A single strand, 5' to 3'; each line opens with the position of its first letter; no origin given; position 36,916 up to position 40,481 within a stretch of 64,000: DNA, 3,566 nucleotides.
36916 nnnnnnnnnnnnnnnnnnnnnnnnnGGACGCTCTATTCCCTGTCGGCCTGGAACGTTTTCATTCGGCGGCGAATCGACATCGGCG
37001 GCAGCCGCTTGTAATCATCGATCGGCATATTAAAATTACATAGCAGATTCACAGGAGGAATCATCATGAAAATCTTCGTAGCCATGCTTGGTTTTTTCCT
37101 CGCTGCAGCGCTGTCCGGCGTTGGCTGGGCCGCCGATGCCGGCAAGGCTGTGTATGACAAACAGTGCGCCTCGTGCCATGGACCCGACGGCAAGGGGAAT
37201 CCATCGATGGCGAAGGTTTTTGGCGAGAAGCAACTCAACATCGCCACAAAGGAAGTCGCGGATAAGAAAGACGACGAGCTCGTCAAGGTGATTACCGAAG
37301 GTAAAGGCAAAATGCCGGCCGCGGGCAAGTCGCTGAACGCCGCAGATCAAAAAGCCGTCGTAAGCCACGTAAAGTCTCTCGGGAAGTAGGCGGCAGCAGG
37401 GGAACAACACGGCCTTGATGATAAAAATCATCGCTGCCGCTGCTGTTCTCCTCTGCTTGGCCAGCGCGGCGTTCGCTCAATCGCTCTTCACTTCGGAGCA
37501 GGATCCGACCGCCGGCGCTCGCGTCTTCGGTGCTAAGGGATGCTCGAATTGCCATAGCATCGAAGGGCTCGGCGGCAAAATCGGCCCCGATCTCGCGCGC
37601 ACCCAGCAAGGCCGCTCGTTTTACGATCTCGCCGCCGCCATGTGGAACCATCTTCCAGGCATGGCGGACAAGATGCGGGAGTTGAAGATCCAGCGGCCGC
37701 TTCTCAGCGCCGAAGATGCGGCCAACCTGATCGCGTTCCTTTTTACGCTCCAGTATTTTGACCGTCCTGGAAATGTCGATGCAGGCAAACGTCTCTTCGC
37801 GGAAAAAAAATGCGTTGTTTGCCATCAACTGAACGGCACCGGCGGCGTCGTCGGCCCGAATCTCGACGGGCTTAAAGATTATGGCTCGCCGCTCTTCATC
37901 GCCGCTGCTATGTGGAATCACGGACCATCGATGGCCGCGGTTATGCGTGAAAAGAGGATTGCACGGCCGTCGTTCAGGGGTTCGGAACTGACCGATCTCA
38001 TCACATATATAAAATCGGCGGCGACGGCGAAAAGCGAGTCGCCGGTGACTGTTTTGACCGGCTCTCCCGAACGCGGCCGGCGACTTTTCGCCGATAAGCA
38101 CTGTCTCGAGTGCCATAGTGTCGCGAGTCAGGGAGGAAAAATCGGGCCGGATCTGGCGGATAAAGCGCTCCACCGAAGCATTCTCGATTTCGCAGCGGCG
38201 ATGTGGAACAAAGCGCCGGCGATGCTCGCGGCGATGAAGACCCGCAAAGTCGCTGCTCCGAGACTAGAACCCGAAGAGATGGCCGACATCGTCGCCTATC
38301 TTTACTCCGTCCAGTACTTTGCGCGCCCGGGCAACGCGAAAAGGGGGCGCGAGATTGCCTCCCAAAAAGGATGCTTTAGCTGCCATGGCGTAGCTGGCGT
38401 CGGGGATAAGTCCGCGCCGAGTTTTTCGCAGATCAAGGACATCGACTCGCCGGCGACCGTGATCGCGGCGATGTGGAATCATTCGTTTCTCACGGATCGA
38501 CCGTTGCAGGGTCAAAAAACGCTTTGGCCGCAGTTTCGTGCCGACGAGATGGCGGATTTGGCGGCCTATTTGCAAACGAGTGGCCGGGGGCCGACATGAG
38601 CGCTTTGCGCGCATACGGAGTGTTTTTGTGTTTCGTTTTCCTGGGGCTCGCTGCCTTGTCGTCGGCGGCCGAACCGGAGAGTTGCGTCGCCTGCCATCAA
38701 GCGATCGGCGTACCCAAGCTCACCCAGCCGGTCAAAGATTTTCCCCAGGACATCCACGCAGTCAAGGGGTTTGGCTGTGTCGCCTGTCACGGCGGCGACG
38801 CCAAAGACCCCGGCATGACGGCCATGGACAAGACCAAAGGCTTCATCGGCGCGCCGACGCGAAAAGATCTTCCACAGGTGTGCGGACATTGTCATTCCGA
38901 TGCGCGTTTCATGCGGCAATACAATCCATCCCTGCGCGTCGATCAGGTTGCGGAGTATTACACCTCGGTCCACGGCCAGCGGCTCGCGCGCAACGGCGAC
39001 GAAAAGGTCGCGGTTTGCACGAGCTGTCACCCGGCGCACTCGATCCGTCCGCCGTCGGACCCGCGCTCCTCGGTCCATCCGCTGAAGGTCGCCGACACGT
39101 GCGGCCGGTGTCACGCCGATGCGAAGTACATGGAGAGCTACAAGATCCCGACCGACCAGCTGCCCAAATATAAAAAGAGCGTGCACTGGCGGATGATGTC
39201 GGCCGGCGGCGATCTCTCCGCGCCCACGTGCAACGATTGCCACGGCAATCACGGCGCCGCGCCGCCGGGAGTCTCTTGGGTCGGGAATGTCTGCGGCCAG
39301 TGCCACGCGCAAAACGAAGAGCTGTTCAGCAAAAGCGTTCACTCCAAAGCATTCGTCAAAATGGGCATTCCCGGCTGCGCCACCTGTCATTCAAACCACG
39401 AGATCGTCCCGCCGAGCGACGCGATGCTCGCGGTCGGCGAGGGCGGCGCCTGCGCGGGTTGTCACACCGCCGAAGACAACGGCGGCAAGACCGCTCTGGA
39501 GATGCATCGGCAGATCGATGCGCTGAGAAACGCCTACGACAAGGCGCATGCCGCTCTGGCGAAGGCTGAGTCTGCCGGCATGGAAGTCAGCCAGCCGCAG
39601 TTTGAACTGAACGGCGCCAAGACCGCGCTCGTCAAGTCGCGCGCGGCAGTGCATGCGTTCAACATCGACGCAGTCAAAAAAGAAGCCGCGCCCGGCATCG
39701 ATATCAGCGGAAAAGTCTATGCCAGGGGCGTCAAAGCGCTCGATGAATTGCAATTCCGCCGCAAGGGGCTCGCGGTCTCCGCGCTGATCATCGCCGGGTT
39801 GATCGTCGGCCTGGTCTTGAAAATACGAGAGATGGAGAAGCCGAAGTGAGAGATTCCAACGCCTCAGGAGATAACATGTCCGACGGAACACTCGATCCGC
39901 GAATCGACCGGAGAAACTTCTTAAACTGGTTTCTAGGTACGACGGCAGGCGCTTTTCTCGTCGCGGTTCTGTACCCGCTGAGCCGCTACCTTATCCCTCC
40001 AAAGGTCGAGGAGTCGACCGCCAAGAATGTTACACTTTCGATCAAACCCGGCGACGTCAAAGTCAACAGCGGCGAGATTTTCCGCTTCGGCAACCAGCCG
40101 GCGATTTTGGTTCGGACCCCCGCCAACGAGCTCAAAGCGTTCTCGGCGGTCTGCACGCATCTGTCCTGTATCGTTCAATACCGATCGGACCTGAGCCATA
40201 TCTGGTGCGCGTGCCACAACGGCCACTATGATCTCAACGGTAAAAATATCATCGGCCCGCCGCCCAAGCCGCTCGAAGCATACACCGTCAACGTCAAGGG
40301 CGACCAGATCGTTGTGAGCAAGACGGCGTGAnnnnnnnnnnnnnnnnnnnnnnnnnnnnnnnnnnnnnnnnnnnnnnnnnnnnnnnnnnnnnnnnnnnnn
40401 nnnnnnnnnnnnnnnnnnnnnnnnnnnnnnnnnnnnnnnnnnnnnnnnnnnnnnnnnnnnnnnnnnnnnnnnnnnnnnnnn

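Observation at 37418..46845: Extremely heme-dense 9.4 kb segment of a 13.6 kb operon (~56 c-heme motifs) combining a Rieske/cyt b/hexaheme-c complex, a CbcL-like c+b fusion and an ImcH-like 13-heme membrane cytochrome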

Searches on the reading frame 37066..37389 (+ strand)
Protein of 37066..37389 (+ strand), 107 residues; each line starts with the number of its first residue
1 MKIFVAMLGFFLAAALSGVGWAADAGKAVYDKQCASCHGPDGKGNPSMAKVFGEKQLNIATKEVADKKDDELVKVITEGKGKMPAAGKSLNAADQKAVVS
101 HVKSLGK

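Call 21: search_solved_structures(query=window:37066-37389:+, max_evalue=0.01)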
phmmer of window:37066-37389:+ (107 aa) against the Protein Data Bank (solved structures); distinct sequences matched with E-value up to 0.01: 33.
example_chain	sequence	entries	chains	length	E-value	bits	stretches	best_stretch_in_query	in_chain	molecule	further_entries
6xkx_p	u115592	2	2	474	1e-07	35.3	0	23-48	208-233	Cbb3-type cytochrome c oxidase subunit CcoP,Cytochrome c-type cyt cy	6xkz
8yts_A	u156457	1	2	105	1.2e-06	31.8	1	2-60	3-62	Cytochrome C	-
8smr_G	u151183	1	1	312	1.3e-06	31.7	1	23-49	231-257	Cbb3-type cytochrome c oxidase subunit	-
3mk7_C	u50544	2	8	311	1.3e-06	31.7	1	22-102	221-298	Cytochrome c oxidase, cbb3-type, subunit P | Cbb3-type cytochrome c oxidase subunit CcoP1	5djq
8snh_G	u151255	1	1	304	4.3e-06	30.1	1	21-47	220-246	Cbb3-type cytochrome c oxidase subunit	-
6h5l_B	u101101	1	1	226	4.5e-06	30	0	24-53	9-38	Conserved hypothetical cytochrome protein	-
7o38_A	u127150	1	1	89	1e-05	28.8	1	27-107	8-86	Cytochrome c-552 Ks_3357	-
9g83_v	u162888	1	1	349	1.1e-05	28.7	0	23-106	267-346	Cbb3-type cytochrome c oxidase subunit CcoP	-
6xkw_p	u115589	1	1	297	1.4e-05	28.4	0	23-48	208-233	Cbb3-type cytochrome c oxidase subunit CcoP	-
8q1v_A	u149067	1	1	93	0.00012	25.4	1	25-52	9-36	Putative lipoprotein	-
4eid_A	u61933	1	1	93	0.00015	25.1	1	23-102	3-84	Cytochrome c6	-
6lod_E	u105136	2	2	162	0.00019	24.7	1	26-106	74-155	Cytochrome c domain-containing protein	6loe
6r6n_B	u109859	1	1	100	0.00019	24.7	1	26-87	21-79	KustA0088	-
5b6q_A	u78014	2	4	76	0.00024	24.4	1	25-95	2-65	Soluble cytochrome cA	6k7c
6f0k_E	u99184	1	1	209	0.00032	24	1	25-105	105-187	Quinol:cytochrome c oxidoreductase monoheme cytochrome subunit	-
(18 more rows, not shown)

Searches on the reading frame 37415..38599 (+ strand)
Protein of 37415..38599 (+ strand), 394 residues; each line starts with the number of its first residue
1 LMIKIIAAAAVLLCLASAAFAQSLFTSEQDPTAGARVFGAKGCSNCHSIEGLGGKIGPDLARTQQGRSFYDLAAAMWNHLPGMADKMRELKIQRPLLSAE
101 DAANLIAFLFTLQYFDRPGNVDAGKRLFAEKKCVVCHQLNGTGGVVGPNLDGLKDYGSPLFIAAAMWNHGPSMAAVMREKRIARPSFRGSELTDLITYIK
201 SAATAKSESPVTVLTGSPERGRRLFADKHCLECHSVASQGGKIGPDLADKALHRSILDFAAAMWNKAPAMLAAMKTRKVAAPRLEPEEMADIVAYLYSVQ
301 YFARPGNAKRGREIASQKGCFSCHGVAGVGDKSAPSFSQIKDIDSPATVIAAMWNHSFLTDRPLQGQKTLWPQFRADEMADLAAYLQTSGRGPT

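Call 4: search_protein_families(library=pfam, proteins=[window:37415-38599:+], max_evalue=0.01)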
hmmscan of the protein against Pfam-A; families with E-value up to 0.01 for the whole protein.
window:37415-38599:+ (394 aa): 7 families
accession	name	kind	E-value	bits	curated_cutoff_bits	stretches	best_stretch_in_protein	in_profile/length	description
PF00034.26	Cytochrom_C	-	1.2e-38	132.8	21.3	4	219-299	2-89/90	Cytochrome c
PF13442.11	Cytochrome_CBB3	-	2.6e-24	85.7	27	4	218-296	3-68/68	Cytochrome C oxidase, cbb3-type, subunit III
PF14376.11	Haem_bd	-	6.9e-05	23.3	27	0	197-236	7-48/133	Haem-binding domain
PF09699.15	Paired_CXXCH_1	-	0.00073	19.6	20.6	0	318-326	7-15/41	Doubled CXXCH motif (Paired_CXXCH_1)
PF22085.1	NorB_cytochrome_c-like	-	0.0031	18.3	29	0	219-264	19-64/181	Nitric oxide reductase subunit B, cytochrome c-like domain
PF02433.20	FixO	-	0.0045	16.9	29.6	0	203-235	38-67/219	Cytochrome C oxidase, mono-heme subunit/FixO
PF11845.13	Tll0287-like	-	0.0062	17.4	24.1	0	223-238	96-112/144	Tll0287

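Call 5: search_protein_families(library=ncbifam, proteins=[window:37415-38599:+], max_evalue=0.01)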
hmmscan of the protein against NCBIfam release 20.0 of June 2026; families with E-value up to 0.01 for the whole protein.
window:37415-38599:+ (394 aa): 17 families
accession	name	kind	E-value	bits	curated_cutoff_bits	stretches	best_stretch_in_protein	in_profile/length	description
TIGR02603.1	CxxCH_TIGR02603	domain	1.8e-27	95.9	68.15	4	119-157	1-38/134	putative heme-binding domain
TIGR04485.1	thiosulf_SoxX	equivalog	1.3e-22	80.3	61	3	230-298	5-77/78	sulfur oxidation c-type cytochrome SoxX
NF050122.1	bc1_QcrC_actin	exception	2.9e-21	75.9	200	2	119-311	39-223/253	cytochrome bc1 complex diheme cytochrome c subunit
NF040971.1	cytc_ExtS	equivalog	1.3e-16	60.6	100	2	105-240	62-195/262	selenite/tellurite reduction operon c-type cytochrome lipoprotein ExtS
TIGR00782.1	ccoP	equivalog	1.4e-15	57.4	179.95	2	220-334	109-228/285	cytochrome-c oxidase, cbb3-type subunit III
NF045773.1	cytochro_C550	exception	2.8e-13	49.8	125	0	128-180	55-106/118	cytochrome c550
NF045774.1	cytochro_C551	exception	1.2e-09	38.2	118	0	29-62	37-68/110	cytochrome c551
NF052248.1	SorU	equivalog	3.4e-09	36.8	100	1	124-154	1-36/72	SorU family sulfite dehydrogenase c-type cytochrome subunit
TIGR04494.1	c550_PedF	equivalog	6.9e-09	35.7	122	0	34-67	54-86/133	cytochrome c-550 PedF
NF011054.0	PRK14486.1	equivalog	5.5e-07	29.4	447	0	205-252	202-247/294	putative bifunctional cbb3-type cytochrome c oxidase subunit II/cytochrome c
NF041895.1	choice_anch_V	domain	1.5e-06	28.3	42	0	295-330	3-34/150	choice-of-anchor V domain-containing protein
NF040606.1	CytoC_perox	subfamily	0.00012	21.5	150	0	219-242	299-321/524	di-heme-cytochrome C peroxidase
NF045930.1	Cytc6PetJCyano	equivalog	0.00017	21.5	135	0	10-48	7-44/110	cytochrome c6 PetJ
TIGR03872.1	cytochrome_MoxG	equivalog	0.00021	21.4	147.8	0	219-250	45-74/133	cytochrome c(L), periplasmic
TIGR03874.1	4cys_cytochr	equivalog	0.0027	17.5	161.75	0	318-338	42-62/143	c-type cytochrome, methanol metabolism-related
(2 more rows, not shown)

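Call 61: search_solved_structures(query=window:37415-38599:+, max_evalue=0.001)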
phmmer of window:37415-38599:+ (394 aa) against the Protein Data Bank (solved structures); distinct sequences matched with E-value up to 0.001: 2.
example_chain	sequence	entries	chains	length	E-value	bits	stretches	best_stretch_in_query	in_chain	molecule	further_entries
9l08_A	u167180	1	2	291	4.9e-09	39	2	27-153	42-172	Covalently Connected Cytochrome c555 trimer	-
1ccr_A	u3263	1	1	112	0.00045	22.6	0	117-158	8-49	CYTOCHROME C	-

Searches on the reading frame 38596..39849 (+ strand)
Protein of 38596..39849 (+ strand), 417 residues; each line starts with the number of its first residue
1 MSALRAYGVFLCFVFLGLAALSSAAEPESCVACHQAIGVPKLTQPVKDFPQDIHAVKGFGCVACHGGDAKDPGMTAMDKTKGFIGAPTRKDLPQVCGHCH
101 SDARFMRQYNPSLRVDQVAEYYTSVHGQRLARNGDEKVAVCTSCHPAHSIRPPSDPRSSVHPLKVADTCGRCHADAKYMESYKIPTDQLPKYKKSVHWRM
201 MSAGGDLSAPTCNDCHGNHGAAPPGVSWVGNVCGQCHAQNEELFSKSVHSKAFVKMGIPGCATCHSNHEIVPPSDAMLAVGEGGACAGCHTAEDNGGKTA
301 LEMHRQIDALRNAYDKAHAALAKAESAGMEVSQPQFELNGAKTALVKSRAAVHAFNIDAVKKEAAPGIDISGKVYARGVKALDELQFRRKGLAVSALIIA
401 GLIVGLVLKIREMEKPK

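Call 4: search_protein_families(library=pfam, proteins=[window:38596-39849:+], max_evalue=0.01)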
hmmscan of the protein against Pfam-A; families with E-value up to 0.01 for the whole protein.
window:38596-39849:+ (417 aa): 7 families
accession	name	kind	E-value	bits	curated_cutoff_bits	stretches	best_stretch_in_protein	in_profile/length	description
PF09699.15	Paired_CXXCH_1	-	1.9e-14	53.5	20.6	2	260-293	8-39/41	Doubled CXXCH motif (Paired_CXXCH_1)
PF14522.11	Cytochrome_C7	-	3.1e-14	53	24.8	2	49-145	3-66/67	Cytochrome c7 and related cytochrome c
PF14537.11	Cytochrom_c3_2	-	2.1e-11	44.6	25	3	54-173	2-78/79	Cytochrome c3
PF22113.1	Mtrc-MtrF_II-IV_dom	-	8.9e-09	35.5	30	1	24-147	25-129/176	Outer membrane cytochrome MtrC/MtrF-like, domains II/IV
PF02085.21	Cytochrom_CIII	-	5.4e-06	27.1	22.9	0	132-182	40-91/101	Class III cytochrome C family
PF22678.1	Cytochrom_c_NrfB-like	-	1.1e-05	26.3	27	0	25-80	31-80/89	Cytochrome c-type protein NrfB-like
PF13435.11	Cytochrome_C554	-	0.0038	18.6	20.8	0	25-66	46-84/84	Cytochrome c554 and c-prime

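Call 5: search_protein_families(library=ncbifam, proteins=[window:38596-39849:+], max_evalue=0.01)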
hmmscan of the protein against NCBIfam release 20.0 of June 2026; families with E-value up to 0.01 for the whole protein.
window:38596-39849:+ (417 aa): 5 families
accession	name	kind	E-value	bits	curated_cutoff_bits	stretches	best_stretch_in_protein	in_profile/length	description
TIGR03508.1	decahem_SO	subfamily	5.3e-14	52.3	192.2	2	28-177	3-154/258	DmsE family decaheme c-type cytochrome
TIGR01905.1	paired_CXXCH_1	subfamily_domain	3.8e-07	29.9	25.2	1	260-292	8-38/41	doubled CXXCH domain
TIGR04257.1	nanowire_3heme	domain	1.4e-05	25.2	40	0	139-177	24-62/75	c(7)-type cytochrome triheme domain-containing protein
NF008659.0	PRK11659.1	equivalog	0.00071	19.3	184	1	28-111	111-178/188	cytochrome c nitrite reductase pentaheme subunit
NF041198.1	UshA_like_PCGU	equivalog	0.0057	15.3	275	1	29-103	444-511/519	UshA-like (seleno)protein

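Call 45: search_solved_structures(query=window:38596-39849:+, max_evalue=0.1)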
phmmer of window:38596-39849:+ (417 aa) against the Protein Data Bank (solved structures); distinct sequences matched with E-value up to 0.1: 2.
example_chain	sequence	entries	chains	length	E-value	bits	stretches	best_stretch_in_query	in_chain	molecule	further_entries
3ouq_A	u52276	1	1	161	0.051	15.5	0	239-291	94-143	Cytochrome c family protein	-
4qo5_A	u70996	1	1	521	0.074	15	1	133-217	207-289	Hypothetical multiheme protein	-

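Call 98: search_protein_representatives(protein=window:38596-39849:+)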
Query: 417 residues. Proteins with E-value up to 0.001 (for the whole library): 3723; up to 1e-10: 2028; up to 1e-30: 606. The best 150 are listed.
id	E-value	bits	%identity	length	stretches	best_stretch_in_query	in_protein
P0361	2.4e-147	507.4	56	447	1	25-414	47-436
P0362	5.2e-145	499.7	54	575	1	14-414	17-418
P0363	7.8e-142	489.3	54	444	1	26-415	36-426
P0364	2.8e-127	441.3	52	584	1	18-414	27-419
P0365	5.1e-123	427.3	51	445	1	22-415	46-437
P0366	1.4e-120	419.3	36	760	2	28-416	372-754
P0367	6.5e-115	400.6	49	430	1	27-415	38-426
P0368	1.2e-114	399.7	57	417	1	22-328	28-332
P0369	2.7e-114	398.5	46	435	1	10-417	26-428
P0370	7.3e-113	393.8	47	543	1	19-415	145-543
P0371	1.3e-112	393.0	48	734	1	19-414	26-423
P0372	3.9e-112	391.4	48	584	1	13-413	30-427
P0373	6.9e-111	387.3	43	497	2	94-415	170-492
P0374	2.5e-110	385.5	48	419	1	21-414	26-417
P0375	1.0e-109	383.5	46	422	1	27-414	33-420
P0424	4.5e-85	302.3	37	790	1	11-415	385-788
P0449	5.2e-77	275.8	41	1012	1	47-414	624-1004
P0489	5.3e-69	249.4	38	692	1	3-408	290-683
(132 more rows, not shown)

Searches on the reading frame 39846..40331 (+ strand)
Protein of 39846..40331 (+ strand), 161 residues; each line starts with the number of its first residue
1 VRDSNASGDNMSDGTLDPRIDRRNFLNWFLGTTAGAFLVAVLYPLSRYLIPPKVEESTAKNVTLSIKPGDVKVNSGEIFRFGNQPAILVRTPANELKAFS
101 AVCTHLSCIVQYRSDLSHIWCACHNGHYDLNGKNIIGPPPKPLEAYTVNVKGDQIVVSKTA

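Call 4: search_protein_families(library=pfam, proteins=[window:39846-40331:+], max_evalue=0.01)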
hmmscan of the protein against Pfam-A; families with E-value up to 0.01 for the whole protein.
window:39846-40331:+ (161 aa): 3 families
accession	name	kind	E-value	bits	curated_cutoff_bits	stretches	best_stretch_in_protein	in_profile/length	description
PF00355.32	Rieske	-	1.4e-10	41.4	20.3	1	70-146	10-87/88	Rieske [2Fe-2S] domain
PF25471.1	TM_PetC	-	7.5e-09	35.7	37.1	1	18-55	5-42/48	Iron-sulfur subunit PetC transmembrane anchor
PF13806.12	Rieske_2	-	0.0016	18.8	27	1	70-157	10-103/104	Rieske-like [2Fe-2S] domain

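Call 5: search_protein_families(library=ncbifam, proteins=[window:39846-40331:+], max_evalue=0.01)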
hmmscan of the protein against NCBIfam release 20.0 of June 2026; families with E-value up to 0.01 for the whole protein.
window:39846-40331:+ (161 aa): 11 families
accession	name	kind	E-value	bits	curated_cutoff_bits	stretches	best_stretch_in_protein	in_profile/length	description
NF010001.0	PRK13474.1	subfamily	2.1e-21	76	154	1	17-159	9-163/178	cytochrome b6-f complex iron-sulfur subunit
NF045928.1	Cytb6fFeSPetC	equivalog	2.7e-21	75.7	250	1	16-158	8-164/179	cytochrome b6-f complex iron-sulfur subunit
TIGR01416.1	Rieske_proteo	equivalog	5.6e-15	55.8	97.4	1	94-156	107-173/176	ubiquinol-cytochrome c reductase iron-sulfur subunit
NF050121.1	bc1_QcrA_actin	exception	9.8e-09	35.2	275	1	94-153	238-300/319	cytochrome bc1 complex Rieske iron-sulfur subunit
NF041174.1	SDX_Thmprot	equivalog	1.2e-08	35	170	1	81-139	21-80/109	sulredoxin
TIGR02694.1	arsenite_ox_S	equivalog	1.1e-06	28.6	95.65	1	90-151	45-108/129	arsenate reductase (azurin) small subunit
NF007422.0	PRK09965.1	equivalog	7.8e-06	25.9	113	1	72-158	11-99/106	bifunctional 3-phenylpropionate/cinnamic acid dioxygenase ferredoxin subunit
TIGR03171.1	soxL2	equivalog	0.00055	19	582.1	0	21-76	62-116/321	Rieske iron-sulfur protein SoxL2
NF058607.1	GlBtMonoOxGbcA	equivalog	0.0006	18.4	670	1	80-134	75-131/420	glycine betaine monooxygenase oxygenase subunit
NF042948.2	3PPDioc_HcaC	equivalog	0.0007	19.8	150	1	73-158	12-101/105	3-phenylpropionate/cinnamic acid dioxygenase ferredoxin subunit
TIGR02377.1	MocE_fam_FeS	subfamily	0.0067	16.4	136.15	1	78-157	16-99/101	MocE family 2Fe-2S type ferredoxin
